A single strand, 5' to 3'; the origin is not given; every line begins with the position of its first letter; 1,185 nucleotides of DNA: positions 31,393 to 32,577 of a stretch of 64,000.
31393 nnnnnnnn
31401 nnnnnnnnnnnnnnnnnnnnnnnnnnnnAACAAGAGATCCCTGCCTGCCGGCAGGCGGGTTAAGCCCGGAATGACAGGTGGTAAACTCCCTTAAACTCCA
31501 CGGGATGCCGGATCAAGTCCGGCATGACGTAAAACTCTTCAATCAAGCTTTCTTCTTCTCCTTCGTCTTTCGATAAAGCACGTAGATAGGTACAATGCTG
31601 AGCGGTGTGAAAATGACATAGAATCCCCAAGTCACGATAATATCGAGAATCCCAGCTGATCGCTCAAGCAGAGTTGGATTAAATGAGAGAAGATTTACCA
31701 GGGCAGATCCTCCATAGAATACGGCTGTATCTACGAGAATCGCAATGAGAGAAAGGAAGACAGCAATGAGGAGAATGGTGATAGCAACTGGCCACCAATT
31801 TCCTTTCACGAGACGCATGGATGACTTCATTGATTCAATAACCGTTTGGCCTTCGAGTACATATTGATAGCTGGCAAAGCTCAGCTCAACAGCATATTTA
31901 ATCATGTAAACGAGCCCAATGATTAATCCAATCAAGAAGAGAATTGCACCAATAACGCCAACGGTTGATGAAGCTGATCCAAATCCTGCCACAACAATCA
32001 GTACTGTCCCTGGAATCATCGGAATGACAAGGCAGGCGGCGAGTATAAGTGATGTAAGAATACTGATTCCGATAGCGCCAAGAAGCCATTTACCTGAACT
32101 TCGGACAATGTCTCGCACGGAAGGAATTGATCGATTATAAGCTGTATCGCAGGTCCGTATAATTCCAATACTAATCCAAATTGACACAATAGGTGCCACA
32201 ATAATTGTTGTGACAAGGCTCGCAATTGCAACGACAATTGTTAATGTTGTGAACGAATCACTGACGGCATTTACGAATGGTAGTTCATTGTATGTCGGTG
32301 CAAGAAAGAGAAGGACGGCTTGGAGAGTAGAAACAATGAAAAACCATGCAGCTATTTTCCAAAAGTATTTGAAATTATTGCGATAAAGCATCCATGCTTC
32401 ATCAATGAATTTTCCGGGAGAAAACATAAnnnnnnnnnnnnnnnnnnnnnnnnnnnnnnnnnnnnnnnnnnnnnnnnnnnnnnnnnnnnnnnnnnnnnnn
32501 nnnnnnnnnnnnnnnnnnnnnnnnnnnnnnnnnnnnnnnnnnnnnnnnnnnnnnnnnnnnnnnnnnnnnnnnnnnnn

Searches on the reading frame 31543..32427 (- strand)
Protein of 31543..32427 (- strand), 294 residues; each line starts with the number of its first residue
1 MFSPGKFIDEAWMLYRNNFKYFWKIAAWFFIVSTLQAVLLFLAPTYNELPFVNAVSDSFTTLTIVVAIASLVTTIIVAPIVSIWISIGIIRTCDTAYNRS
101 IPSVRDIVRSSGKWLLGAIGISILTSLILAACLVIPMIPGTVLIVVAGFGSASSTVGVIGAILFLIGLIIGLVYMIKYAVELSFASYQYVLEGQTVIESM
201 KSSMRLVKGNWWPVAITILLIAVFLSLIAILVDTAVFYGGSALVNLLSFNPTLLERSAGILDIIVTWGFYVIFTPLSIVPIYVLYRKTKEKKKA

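Call 63: search_protein_families(library=pfam, proteins=[window:31543-32427:-], max_evalue=0.0001)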
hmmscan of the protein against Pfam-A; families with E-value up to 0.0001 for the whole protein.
window:31543-32427:- (294 aa): 1 family
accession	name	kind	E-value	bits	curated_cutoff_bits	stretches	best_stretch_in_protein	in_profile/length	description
PF25231.1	DUF7847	-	1.1e-05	25.3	28.7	1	59-234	34-202/252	Domain of unknown function (DUF7847)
